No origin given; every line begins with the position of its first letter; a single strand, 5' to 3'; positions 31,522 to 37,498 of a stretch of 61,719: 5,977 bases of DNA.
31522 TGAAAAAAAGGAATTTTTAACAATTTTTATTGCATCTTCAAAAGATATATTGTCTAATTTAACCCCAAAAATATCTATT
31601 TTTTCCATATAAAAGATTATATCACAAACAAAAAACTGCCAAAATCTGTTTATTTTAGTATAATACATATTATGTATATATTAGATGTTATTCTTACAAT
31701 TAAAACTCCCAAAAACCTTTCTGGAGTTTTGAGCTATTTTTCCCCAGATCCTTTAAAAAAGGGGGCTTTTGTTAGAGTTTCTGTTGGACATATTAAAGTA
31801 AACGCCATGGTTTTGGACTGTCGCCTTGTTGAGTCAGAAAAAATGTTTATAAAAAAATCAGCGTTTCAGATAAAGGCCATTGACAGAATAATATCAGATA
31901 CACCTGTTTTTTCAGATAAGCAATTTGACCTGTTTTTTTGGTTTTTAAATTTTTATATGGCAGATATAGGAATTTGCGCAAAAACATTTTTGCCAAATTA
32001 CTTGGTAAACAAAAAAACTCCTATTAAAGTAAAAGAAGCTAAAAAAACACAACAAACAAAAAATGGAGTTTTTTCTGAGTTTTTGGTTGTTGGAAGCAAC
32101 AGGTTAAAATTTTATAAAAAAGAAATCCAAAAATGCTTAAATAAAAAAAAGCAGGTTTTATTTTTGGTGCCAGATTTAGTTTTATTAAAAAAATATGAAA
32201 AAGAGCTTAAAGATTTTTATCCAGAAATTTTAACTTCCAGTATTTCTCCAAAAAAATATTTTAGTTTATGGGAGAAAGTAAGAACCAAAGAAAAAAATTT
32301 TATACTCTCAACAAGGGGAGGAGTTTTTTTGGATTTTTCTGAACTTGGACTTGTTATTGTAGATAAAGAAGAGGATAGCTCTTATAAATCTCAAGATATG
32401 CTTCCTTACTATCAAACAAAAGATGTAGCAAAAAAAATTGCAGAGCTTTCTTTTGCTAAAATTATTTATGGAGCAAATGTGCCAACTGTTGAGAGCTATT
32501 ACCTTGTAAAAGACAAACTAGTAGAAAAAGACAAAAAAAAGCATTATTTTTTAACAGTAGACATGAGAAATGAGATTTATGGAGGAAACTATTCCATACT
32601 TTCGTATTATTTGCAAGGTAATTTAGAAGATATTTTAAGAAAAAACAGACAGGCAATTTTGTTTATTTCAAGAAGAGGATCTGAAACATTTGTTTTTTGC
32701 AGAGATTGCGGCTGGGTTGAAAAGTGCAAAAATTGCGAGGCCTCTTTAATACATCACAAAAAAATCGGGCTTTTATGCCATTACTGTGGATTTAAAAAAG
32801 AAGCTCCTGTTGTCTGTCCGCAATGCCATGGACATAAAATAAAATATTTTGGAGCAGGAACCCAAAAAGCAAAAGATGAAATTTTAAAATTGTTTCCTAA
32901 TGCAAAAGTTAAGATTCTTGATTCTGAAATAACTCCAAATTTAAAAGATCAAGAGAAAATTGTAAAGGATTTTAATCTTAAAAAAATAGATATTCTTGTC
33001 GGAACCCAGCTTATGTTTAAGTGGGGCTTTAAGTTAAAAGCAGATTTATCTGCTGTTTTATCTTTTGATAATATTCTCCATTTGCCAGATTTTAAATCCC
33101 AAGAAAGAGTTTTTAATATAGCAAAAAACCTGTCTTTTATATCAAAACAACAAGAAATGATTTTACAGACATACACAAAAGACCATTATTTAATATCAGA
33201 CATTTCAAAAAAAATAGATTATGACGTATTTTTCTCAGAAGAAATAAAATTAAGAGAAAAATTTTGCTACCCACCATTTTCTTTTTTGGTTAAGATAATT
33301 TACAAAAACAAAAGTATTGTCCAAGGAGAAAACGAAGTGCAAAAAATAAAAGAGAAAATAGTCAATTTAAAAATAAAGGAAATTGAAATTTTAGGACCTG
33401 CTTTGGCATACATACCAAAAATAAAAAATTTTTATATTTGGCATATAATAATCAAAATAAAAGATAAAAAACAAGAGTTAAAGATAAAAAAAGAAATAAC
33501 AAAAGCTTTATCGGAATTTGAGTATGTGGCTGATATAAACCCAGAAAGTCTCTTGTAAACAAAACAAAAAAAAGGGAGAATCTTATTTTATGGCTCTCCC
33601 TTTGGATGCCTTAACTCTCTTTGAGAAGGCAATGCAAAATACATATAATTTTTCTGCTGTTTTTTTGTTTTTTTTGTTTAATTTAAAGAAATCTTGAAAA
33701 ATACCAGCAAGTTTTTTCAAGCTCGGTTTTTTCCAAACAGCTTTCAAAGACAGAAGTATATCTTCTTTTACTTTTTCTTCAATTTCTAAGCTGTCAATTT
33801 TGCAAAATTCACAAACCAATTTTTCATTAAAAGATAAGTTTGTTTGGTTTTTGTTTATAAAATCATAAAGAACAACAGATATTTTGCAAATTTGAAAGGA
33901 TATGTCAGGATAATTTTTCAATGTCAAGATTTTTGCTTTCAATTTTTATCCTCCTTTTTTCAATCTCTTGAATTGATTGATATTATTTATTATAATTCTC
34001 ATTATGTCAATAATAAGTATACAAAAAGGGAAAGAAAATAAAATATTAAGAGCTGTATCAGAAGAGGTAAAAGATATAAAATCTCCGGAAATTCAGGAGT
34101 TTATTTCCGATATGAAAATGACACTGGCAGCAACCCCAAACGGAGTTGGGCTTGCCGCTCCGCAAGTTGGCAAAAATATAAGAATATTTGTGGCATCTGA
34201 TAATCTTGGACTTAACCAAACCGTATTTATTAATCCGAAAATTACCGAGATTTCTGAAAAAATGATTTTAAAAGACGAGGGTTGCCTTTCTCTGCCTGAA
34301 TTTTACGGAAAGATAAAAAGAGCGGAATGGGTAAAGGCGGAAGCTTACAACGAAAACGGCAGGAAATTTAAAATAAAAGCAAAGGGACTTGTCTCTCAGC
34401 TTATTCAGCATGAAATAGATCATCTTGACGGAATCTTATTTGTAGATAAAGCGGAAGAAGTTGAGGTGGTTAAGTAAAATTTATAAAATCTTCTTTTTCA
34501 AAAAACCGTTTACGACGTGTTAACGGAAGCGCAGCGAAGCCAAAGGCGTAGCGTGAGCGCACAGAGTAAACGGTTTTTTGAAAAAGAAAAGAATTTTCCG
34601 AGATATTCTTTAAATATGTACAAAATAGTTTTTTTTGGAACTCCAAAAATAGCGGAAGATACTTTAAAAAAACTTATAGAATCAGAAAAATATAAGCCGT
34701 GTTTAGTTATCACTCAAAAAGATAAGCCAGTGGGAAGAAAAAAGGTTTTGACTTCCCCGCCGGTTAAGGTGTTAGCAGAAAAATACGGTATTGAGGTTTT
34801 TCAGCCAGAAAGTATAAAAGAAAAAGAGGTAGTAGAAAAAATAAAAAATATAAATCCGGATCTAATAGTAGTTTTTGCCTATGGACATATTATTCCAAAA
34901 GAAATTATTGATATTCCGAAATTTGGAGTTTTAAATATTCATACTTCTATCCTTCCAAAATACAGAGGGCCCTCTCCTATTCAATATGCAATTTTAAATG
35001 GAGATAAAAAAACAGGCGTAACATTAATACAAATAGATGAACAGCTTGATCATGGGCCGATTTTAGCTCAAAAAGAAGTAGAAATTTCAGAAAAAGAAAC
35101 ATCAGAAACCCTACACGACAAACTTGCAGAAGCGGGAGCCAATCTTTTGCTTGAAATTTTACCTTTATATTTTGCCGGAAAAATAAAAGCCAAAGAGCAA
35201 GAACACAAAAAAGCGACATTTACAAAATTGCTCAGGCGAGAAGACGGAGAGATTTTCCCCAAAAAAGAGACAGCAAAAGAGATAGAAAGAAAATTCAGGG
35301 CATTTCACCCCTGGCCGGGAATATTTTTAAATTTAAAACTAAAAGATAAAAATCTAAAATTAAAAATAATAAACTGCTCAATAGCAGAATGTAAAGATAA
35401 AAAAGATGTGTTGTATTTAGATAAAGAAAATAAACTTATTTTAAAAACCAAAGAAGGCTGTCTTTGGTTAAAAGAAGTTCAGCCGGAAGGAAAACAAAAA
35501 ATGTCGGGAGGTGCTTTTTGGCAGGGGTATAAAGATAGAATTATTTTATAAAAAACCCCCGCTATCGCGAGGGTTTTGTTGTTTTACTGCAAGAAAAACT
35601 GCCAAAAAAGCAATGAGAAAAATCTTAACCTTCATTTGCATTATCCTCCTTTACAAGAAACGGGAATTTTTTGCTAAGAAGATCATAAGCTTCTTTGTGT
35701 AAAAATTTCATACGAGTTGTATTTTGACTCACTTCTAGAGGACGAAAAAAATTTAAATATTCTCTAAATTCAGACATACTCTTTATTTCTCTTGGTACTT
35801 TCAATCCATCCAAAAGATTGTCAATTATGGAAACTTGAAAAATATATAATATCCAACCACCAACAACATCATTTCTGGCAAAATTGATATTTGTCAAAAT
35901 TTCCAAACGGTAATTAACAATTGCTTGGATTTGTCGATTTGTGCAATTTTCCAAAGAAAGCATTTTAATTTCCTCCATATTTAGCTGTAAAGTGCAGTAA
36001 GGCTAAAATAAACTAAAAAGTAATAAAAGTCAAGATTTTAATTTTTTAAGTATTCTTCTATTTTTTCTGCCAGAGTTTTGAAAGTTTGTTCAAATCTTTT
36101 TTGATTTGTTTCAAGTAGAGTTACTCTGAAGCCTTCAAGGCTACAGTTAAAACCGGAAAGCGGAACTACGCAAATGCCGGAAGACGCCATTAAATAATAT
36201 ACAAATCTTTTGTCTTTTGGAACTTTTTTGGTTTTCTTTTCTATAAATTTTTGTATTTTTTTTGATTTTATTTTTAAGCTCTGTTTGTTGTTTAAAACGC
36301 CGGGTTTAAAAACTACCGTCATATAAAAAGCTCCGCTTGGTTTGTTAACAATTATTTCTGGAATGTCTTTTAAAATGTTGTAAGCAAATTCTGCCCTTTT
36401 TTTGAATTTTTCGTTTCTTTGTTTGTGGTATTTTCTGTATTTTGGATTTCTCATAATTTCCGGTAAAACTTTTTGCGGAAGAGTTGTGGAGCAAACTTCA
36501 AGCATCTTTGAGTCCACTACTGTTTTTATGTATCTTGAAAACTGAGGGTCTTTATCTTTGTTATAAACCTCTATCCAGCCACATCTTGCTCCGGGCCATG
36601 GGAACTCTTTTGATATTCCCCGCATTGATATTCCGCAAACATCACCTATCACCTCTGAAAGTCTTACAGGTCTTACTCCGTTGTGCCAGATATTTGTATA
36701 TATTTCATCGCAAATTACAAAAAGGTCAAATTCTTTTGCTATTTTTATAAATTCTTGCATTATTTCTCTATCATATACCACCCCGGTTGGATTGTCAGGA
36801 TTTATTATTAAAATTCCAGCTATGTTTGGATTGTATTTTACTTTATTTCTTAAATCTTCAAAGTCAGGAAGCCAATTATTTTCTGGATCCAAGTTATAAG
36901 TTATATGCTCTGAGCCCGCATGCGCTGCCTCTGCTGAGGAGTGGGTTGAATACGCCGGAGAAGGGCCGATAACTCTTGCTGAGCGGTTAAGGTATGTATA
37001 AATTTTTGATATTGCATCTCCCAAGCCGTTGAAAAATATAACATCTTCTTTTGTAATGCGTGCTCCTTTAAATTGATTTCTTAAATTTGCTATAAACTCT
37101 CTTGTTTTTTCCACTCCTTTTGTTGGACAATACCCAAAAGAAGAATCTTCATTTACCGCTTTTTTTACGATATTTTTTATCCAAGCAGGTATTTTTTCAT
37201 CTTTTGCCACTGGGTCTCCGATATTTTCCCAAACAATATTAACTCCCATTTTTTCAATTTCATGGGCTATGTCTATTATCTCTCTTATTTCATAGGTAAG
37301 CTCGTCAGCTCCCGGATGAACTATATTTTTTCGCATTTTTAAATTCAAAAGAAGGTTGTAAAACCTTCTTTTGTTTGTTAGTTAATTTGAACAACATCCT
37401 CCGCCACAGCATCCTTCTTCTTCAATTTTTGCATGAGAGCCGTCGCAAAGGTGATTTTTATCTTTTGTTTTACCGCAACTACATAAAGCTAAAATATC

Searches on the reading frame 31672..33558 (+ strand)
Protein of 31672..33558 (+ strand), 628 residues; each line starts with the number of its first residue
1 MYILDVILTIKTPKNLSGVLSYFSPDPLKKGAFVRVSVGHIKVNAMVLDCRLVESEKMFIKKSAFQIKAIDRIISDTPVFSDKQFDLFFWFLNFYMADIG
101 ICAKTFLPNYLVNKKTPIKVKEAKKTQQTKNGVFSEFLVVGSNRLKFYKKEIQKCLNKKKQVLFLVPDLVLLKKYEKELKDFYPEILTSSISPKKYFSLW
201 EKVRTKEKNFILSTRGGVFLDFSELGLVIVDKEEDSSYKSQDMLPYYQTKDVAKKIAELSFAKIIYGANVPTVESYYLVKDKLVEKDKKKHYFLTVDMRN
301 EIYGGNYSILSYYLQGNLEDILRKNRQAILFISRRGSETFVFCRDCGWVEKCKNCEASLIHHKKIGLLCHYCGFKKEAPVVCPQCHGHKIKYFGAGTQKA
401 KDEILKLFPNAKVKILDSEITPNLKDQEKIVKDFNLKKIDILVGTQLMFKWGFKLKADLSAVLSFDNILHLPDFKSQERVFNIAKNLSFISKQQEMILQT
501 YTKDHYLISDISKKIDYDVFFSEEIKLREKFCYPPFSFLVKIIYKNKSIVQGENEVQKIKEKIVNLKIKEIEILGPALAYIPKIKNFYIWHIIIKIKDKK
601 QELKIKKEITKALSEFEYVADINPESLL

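Call 80: search_protein_families(library=ncbifam, proteins=[window:31672-33558:+], max_evalue=1e-10)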
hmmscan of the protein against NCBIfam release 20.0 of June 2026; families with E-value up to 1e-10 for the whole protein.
window:31672-33558:+ (628 aa): 13 families
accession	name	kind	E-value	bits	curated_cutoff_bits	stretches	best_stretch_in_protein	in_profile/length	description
NF004066.1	PRK05580.1-3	equivalog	6.6e-128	428.2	813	1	139-623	279-784/788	primosomal protein N'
TIGR00595.1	priA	equivalog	9.7e-109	364.2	230.35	1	139-615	5-492/509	replication restart helicase PriA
NF004069.0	PRK05580.2-1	equivalog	6.3e-89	299.1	767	1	15-622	11-606/612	primosomal protein N'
NF004068.0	PRK05580.1-5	equivalog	1.6e-88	297.7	1249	1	139-599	286-761/795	primosomal protein N'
NF004067.0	PRK05580.1-4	equivalog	2.1e-79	267.7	763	1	132-615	220-718/737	primosomal protein N'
NF004065.0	PRK05580.1-1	equivalog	7.6e-78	262.4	858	1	129-615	211-713/731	primosomal protein N'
NF004070.0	PRK05580.2-2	equivalog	5.6e-76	256.2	921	1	131-623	214-724/729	primosomal protein N'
NF004072.0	PRK05580.2-4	equivalog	2.5e-64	217.7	1030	1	62-625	52-645/648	primosomal protein N'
NF004071.0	PRK05580.2-3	equivalog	5.5e-64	216.3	1105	1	128-600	216-703/735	primosomal protein N'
NF011452.0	PRK14873.1-2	equivalog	9.1e-17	60.5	980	0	329-414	410-495/708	primosomal protein N'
NF011453.0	PRK14873.1-3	equivalog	5.2e-15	54.6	812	1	157-419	197-466/653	primosome assembly protein PriA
NF011454.0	PRK14873.1-4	equivalog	1.4e-13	50.1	951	0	321-431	349-461/651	primosomal protein N'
NF011455.0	PRK14873.1-5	equivalog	1.5e-12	46.6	969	0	157-414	187-463/675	primosomal protein N'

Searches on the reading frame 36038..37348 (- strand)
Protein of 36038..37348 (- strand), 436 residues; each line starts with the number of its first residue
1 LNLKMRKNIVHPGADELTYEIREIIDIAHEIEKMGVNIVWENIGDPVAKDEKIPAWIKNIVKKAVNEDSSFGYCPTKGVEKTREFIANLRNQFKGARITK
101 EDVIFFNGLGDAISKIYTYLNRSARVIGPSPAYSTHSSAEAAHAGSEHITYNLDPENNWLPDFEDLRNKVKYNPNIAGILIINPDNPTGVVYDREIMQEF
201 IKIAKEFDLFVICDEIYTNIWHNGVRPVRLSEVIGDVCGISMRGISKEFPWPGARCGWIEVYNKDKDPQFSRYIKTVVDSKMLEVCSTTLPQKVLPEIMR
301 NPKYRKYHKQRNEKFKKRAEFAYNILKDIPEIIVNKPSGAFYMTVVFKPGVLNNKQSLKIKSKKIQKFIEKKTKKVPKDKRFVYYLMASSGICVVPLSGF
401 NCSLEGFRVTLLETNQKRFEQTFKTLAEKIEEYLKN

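Call 80: search_protein_families(library=ncbifam, proteins=[window:36038-37348:-], max_evalue=1e-10)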
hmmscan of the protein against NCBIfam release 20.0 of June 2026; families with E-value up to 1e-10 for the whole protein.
window:36038-37348:- (436 aa): 45 families (the best 25 are shown)
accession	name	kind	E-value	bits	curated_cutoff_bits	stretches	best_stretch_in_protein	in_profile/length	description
NF005334.0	PRK06855.1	equivalog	2.6e-217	721.8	443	1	5-435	1-432/434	pyridoxal phosphate-dependent aminotransferase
NF006230.0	PRK08363.1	equivalog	3.1e-55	187.6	534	1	16-344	10-330/398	alanine aminotransferase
TIGR01265.1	tyr_nico_aTase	subfamily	5e-52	177.2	292.45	1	18-351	13-343/403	tyrosine/nicotianamine family aminotransferase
TIGR01264.1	tyr_amTase_E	equivalog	6.7e-46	156.9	474.25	1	19-347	14-339/403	tyrosine transaminase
NF041364.1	GntC_guanitoxin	equivalog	4.4e-41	141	415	1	50-348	9-300/356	guanitoxin biosynthesis PLP-dependent (S)-gamma-hydroxy-L-arginine cyclodehydratase GntC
NF005744.0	PRK07568.1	subfamily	1.2e-39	136.2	389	1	20-345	14-324/398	pyridoxal phosphate-dependent aminotransferase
NF006756.0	PRK09276.1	subfamily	2.1e-33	115.8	507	1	19-345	14-327/387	LL-diaminopimelate aminotransferase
NF041091.1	asp_aminotase_Arch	equivalog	2.9e-31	108.7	550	1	23-428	14-373/376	aspartate aminotransferase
TIGR03540.1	DapC_direct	equivalog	5.6e-31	107.8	593.25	1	23-350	16-330/383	LL-diaminopimelate aminotransferase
NF005593.0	PRK07324.1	equivalog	7.4e-29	100.9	476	1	68-261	53-236/373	aminotransferase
NF005305.0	PRK06836.1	equivalog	8.4e-28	97.7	376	1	21-344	17-335/396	pyridoxal phosphate-dependent aminotransferase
NF006229.0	PRK08361.1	equivalog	1.2e-26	93.6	624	1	21-345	22-328/391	aspartate aminotransferase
NF005588.0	PRK07309.1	equivalog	1.1e-25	90.4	576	1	42-345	36-325/391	pyridoxal phosphate-dependent aminotransferase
NF005601.0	PRK07337.1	equivalog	2.7e-25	89.3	496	1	18-344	17-326/394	pyridoxal phosphate-dependent aminotransferase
NF005732.0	PRK07550.1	equivalog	1.2e-24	87.1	366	1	57-343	50-325/389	aminotransferase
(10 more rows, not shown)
